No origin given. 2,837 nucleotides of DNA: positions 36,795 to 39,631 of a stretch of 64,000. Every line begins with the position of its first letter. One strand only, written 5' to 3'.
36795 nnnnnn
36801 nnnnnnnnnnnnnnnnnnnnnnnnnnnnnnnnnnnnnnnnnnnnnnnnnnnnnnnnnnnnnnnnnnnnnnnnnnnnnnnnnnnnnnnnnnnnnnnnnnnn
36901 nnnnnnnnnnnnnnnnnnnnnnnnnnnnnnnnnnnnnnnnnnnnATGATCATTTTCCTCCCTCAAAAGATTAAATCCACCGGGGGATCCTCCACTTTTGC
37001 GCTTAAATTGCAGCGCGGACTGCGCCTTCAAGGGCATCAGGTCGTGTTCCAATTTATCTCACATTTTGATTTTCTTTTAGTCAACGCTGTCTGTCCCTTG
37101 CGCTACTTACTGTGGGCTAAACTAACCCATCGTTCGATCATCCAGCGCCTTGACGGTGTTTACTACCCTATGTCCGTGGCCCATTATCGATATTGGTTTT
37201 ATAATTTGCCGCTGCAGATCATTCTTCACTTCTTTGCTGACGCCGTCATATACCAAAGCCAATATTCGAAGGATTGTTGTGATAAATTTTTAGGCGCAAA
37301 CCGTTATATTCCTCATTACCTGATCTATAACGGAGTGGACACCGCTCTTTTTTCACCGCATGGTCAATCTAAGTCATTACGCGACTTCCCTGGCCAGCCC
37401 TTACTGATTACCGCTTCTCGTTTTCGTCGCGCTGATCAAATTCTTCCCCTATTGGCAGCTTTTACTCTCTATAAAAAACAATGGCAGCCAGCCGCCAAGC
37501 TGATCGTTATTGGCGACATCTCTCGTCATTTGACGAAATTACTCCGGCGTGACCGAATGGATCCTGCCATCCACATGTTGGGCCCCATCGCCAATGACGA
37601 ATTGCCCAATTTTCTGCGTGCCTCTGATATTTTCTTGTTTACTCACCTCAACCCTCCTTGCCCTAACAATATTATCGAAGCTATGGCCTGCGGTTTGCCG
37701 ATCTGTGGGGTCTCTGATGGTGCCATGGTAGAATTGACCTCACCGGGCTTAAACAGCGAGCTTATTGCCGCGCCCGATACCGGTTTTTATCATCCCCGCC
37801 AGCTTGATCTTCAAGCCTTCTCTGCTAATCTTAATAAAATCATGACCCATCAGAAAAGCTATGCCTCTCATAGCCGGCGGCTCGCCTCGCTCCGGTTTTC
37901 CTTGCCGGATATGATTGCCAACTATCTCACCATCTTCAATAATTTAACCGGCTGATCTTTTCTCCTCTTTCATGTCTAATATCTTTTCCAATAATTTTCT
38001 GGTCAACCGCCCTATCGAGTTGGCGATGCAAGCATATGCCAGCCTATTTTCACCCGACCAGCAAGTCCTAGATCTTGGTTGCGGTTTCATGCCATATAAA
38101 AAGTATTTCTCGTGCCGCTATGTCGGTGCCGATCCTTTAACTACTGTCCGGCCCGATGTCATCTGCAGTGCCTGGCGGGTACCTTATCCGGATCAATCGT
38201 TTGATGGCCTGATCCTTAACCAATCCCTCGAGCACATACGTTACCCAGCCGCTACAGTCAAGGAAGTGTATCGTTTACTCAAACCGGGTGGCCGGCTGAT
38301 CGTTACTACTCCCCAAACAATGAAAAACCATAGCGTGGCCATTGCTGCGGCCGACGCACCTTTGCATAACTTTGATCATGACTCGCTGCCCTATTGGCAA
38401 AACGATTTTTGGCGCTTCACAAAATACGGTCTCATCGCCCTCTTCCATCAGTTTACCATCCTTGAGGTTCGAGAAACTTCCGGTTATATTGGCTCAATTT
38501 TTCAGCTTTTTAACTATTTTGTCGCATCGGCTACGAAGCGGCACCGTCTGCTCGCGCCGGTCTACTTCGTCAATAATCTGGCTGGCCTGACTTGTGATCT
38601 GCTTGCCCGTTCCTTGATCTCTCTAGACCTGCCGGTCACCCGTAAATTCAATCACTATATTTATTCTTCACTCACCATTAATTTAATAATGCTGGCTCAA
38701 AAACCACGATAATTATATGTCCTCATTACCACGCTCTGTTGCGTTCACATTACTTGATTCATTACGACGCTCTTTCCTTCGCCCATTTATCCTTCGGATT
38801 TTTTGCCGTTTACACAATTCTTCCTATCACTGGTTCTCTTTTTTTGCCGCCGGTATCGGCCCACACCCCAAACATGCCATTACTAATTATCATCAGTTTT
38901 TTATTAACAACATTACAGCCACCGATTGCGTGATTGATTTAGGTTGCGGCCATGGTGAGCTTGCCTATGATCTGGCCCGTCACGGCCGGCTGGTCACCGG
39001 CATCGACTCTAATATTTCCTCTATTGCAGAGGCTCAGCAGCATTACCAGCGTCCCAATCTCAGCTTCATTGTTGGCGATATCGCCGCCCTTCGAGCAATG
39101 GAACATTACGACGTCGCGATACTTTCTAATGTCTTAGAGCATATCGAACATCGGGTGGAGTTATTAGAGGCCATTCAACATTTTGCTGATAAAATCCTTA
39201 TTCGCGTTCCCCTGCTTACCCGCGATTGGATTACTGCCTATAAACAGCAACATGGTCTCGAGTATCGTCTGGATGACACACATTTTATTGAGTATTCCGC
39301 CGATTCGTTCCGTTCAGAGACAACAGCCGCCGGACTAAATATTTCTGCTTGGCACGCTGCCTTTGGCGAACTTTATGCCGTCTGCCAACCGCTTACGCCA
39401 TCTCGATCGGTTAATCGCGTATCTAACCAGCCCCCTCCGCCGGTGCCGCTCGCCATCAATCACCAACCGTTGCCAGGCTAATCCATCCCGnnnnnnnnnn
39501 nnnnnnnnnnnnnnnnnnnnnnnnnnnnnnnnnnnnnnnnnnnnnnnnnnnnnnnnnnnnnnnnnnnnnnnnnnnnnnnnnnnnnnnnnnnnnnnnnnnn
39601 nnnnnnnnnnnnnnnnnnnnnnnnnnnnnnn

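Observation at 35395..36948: KpsS/KpsC-family (Capsule_synth) protein head-to-head with the neu operon but without kpsFU or kpsMT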

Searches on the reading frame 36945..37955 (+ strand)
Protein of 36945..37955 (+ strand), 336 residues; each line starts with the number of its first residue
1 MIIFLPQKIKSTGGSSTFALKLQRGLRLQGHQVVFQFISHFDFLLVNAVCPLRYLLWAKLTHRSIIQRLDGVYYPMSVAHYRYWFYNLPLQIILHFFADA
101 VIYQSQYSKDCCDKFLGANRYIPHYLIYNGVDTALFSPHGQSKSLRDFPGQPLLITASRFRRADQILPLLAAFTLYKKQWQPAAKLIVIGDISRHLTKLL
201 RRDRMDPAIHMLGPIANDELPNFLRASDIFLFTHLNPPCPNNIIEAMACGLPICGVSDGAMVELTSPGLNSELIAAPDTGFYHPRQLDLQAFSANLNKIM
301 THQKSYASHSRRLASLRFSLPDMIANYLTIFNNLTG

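Call 5: search_protein_families(library=pfam, proteins=[window:36945-37955:+], max_evalue=0.01)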
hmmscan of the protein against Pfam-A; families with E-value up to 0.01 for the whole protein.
window:36945-37955:+ (336 aa): 3 families
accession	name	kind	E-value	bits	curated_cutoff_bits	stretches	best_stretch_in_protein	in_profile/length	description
PF13692.12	Glyco_trans_1_4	-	3.3e-16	60.3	27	1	152-276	2-126/142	Glycosyl transferases group 1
PF00534.26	Glycos_transf_1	-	8.9e-15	55.1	26.4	1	145-307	9-163/172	Glycosyl transferases group 1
PF13439.12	Glyco_transf_4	-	1.9e-05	25.2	28.5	1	62-134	96-169/170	Glycosyltransferase Family 4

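Call 6: search_protein_families(library=ncbifam, proteins=[window:36945-37955:+], max_evalue=0.01)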
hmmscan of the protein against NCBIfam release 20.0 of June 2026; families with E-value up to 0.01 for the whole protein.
window:36945-37955:+ (336 aa): 15 families
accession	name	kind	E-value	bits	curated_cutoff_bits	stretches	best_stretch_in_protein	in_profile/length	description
TIGR03088.1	stp2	hypoth_equivalog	1.3e-18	67.3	409.05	1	126-333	164-372/374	TIGR03088 family PEP-CTERM/XrtA system glycosyltransferase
TIGR03999.1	thiol_BshA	equivalog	2.4e-13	49.8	273.7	1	99-334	146-373/375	N-acetyl-alpha-D-glucosaminyl L-malate synthase BshA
NF041876.1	EPS_EpsE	equivalog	9.9e-11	41.5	400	1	127-276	191-345/389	exopolysaccharide biosynthesis GT4 family glycosyltransferase EpsE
TIGR04047.1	MSMEG_0565_glyc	hypoth_equivalog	1.9e-07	30.5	259.85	1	119-254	156-304/373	MSMEG_0565 family glycosyltransferase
TIGR04157.1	glyco_rSAM_CFB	subfamily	2.5e-07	30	400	1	98-320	170-395/406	TIGR04157 family glycosyltransferase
NF047684.1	TeichurnBiosyTuaC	equivalog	1e-06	28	550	1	181-266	245-329/391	teichuronic acid biosynthesis protein TuaC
NF053787.1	GlcN_PG_synth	equivalog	9.7e-06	24.6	480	1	130-268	172-303/361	N-acetylglucosaminyl phosphatidylglycerol synthase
NF049988.1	MGlcDAGSynMgs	equivalog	2.4e-05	23.8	400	1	156-256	218-319/398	alpha-monoglucosyldiacylglycerol synthase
NF011726.0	PRK15179.1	equivalog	2.5e-05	22.8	733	1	181-331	546-691/694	Vi polysaccharide biosynthesis protein TviE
NF038229.1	Glyco4_Geo_Pelo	equivalog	2.9e-05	23.2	400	1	196-331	207-333/338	GPMC system family 4 glycosyltransferase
NF012028.0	PRK15484.1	subfamily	0.00043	19.5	618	1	104-268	146-319/380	lipopolysaccharide N-acetylglucosaminyltransferase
TIGR02149.1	glgA_Coryne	subfamily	0.0012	18.1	302.4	1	98-301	145-354/391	glycogen synthase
TIGR02472.1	sucr_P_syn_N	equivalog_domain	0.0037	16.1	576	1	226-278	340-392/439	sucrose-phosphate synthase, putative, glycosyltransferase domain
TIGR04005.1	wcaL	equivalog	0.0043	16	537.6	1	149-278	219-356/406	colanic acid biosynthesis glycosyltransferase WcaL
NF038255.1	exopoly_VpsD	equivalog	0.0095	14.8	300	0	123-264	178-320/381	VpsD family glycosyltransferase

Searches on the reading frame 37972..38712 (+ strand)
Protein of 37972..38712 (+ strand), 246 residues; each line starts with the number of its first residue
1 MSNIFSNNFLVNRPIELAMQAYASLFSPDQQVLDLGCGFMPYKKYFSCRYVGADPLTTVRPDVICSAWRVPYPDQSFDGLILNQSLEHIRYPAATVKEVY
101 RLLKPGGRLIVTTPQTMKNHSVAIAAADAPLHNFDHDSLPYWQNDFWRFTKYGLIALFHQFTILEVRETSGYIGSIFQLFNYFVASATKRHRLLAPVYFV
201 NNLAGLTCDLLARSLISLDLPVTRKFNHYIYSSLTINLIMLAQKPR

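Call 5: search_protein_families(library=pfam, proteins=[window:37972-38712:+], max_evalue=0.01)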
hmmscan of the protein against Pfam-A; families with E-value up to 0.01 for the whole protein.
window:37972-38712:+ (246 aa): 8 families
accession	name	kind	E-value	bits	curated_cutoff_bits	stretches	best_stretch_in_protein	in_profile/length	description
PF08241.18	Methyltransf_11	-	2e-12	48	21.2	1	33-111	1-95/95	Methyltransferase domain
PF13489.12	Methyltransf_23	-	3.6e-11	43.5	27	1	26-141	20-144/164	Methyltransferase domain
PF13847.12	Methyltransf_31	-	3.4e-09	37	27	1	71-120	67-118/145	Methyltransferase domain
PF13649.12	Methyltransf_25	-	1.1e-06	29.7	27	1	65-107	53-97/97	Methyltransferase domain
PF08242.18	Methyltransf_12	-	2.9e-06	28.4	30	1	74-109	64-98/98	Methyltransferase domain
PF07021.18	MetW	-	3.1e-05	24.1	21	1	72-115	71-111/193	Methionine biosynthesis protein MetW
PF05148.21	Methyltransf_8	-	0.00018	21.9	27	1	29-113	73-158/219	Hypothetical methyltransferase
PF01209.24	Ubie_methyltran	-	0.00074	19.4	20.1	1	64-112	104-152/233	ubiE/COQ5 methyltransferase family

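Call 6: search_protein_families(library=ncbifam, proteins=[window:37972-38712:+], max_evalue=0.01)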
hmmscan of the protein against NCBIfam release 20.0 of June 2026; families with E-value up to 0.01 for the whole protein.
window:37972-38712:+ (246 aa): 23 families
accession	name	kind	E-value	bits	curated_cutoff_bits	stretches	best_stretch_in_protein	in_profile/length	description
NF045667.1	MTase_DVU1556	equivalog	2.6e-09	36.8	155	1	26-112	20-120/213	DVU_1556 family methyltransferase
NF041537.1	ArsM_AhpD_UU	exception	8.1e-07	28.1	510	1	65-112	134-181/345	arsenite methyltransferase/AhpD domain selenoprotein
NF001241.0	PRK00216.1-2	equivalog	1.3e-06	28.2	327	1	62-116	98-152/231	demethylmenaquinone methyltransferase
NF041536.1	ArsM_DUF2284_UU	exception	1.3e-06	27.1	575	1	68-114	137-183/459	arsenite methyltransferase/DUF2284 domain selenoprotein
NF047649.1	MTase_UXPK_star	exception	1.4e-06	27.6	460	1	65-112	135-182/283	methyltransferase/UXPK-star double selenoprotein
NF001240.0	PRK00216.1-1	equivalog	1.9e-06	27.2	378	1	62-112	119-169/251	bifunctional demethylmenaquinone methyltransferase/2-methoxy-6-polyprenyl-1,4-benzoquinol methylase UbiE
TIGR01983.1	UbiG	equivalog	1.7e-05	24.3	102.95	1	74-129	114-170/228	bifunctional 2-polyprenyl-6-hydroxyphenol methylase/3-demethylubiquinol 3-O-methyltransferase UbiG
NF041675.1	sarc_dimgly_tmase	equivalog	3.2e-05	24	550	1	69-119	127-177/278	sarcosine/dimethylglycine N-methyltransferase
TIGR02081.1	metW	equivalog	9.1e-05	22.1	189.5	1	72-115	71-111/194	methionine biosynthesis protein MetW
NF001242.0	PRK00216.1-3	equivalog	0.00011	21.7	351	1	63-112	127-176/258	bifunctional demethylmenaquinone methyltransferase/2-methoxy-6-polyprenyl-1,4-benzoquinol methylase UbiE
TIGR01934.1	MenG_MenH_UbiE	subfamily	0.00019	20.8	158.35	1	66-120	96-150/223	ubiquinone/menaquinone biosynthesis methyltransferase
NF045823.1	PthPhpthDimycoMt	equivalog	0.00024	20.4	300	1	65-133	120-189/256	phthiotriol/phenolphthiotriol dimycocerosates methyltransferase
NF045825.1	FAmtase_mtf2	equivalog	0.00049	19.4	400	1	66-132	113-180/248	fatty-acid O-methyltransferase Mtf2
NF001243.0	PRK00216.1-4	equivalog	0.0014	18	235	1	66-111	106-151/237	demethylmenaquinone methyltransferase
NF043040.1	corrin_prot_MT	hypoth_equivalog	0.0019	17.7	180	0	93-112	129-148/216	corrinoid protein-associated methyltransferase CpaM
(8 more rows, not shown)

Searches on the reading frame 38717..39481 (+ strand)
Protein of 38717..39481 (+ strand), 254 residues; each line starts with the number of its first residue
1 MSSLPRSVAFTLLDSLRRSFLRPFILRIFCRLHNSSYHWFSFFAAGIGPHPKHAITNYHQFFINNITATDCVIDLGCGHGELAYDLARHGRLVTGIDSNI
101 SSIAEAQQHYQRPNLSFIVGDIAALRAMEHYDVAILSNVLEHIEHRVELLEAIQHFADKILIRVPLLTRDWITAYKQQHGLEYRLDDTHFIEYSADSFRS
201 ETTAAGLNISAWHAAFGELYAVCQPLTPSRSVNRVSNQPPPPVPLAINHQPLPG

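Call 5: search_protein_families(library=pfam, proteins=[window:38717-39481:+], max_evalue=0.01)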
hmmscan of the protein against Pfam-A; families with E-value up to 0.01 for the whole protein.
window:38717-39481:+ (254 aa): 10 families
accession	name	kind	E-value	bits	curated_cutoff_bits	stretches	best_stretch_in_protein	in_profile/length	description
PF13649.12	Methyltransf_25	-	5.6e-15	56.3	27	1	72-153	1-89/97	Methyltransferase domain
PF13489.12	Methyltransf_23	-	4.5e-14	52.9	27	1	60-209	14-161/164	Methyltransferase domain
PF13847.12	Methyltransf_31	-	6e-13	49.1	27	1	71-156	6-100/145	Methyltransferase domain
PF08241.18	Methyltransf_11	-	1.5e-12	48.4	21.2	1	74-153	2-83/95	Methyltransferase domain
PF08242.18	Methyltransf_12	-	5.4e-10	40.3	30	1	73-154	1-89/98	Methyltransferase domain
PF03848.20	TehB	-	1.5e-06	28.2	20.4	1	52-143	12-108/193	Tellurite resistance protein TehB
PF05401.17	NodS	-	2e-06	28.2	24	1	71-156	46-132/201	Nodulation protein S (NodS)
PF05175.20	MTS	-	3.1e-06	27.4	23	1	61-138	22-105/170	Methyltransferase small domain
PF07021.18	MetW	-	1.4e-05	25.2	21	1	62-166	7-111/193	Methionine biosynthesis protein MetW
PF24675.1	NpmA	-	0.00048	19.9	60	1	67-110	22-67/214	16S rRNA (adenine(1408)-N(1))-methyltransferase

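Call 6: search_protein_families(library=ncbifam, proteins=[window:38717-39481:+], max_evalue=0.01)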
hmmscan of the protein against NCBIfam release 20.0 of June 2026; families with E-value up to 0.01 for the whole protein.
window:38717-39481:+ (254 aa): 39 families (the best 25 are shown)
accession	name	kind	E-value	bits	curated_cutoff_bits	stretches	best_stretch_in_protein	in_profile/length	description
TIGR01983.1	UbiG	equivalog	9e-14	51.3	102.95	1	69-156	50-143/228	bifunctional 2-polyprenyl-6-hydroxyphenol methylase/3-demethylubiquinol 3-O-methyltransferase UbiG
NF043040.1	corrin_prot_MT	hypoth_equivalog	1.8e-10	40.6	180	1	55-144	27-124/216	corrinoid protein-associated methyltransferase CpaM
TIGR02021.1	BchM-ChlM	equivalog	8.9e-09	35.1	158.9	1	70-157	56-144/218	magnesium protoporphyrin IX methyltransferase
TIGR04345.1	ovoA_Cterm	equivalog_domain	2.2e-08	34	170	1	64-118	35-91/242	putative 4-mercaptohistidine N1-methyltransferase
NF041650.1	nod_mtase_NodS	equivalog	2e-07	30.9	300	1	72-157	42-128/190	nodulation methyltransferase NodS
NF008992.0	PRK12335.1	equivalog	4.3e-07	29.4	303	1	58-144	110-200/289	SAM-dependent methyltransferase TehB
TIGR00477.1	tehB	equivalog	4.6e-07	29.4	219.5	1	52-141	55-148/238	tellurite resistance methyltransferase TehB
TIGR02081.1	metW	equivalog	1.3e-06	28.1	189.5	1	63-165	8-110/194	methionine biosynthesis protein MetW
TIGR04074.1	bacter_Hen1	equivalog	1.4e-06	27.1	340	1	70-200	284-426/462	3' terminal RNA ribose 2'-O-methyltransferase Hen1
NF002463.0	PRK01683.1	equivalog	2.3e-06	27.4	297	1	67-152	30-115/258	trans-aconitate 2-methyltransferase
NF004851.0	PRK06202.1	equivalog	3.3e-06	26.7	243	1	71-161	63-162/237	hypothetical protein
NF045667.1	MTase_DVU1556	equivalog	6e-06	25.9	155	1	65-149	19-103/213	DVU_1556 family methyltransferase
NF008405.0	PRK11207.1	equivalog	6.3e-06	25.8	218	1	71-145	33-110/198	tellurite resistance methyltransferase TehB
NF010703.0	PRK14103.1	equivalog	6.5e-06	25.7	320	1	69-152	30-111/256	trans-aconitate 2-methyltransferase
NF041820.1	daptide_MTase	equivalog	7e-06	25.7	175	1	68-137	36-111/243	daptide-type RiPP biosynthesis methyltransferase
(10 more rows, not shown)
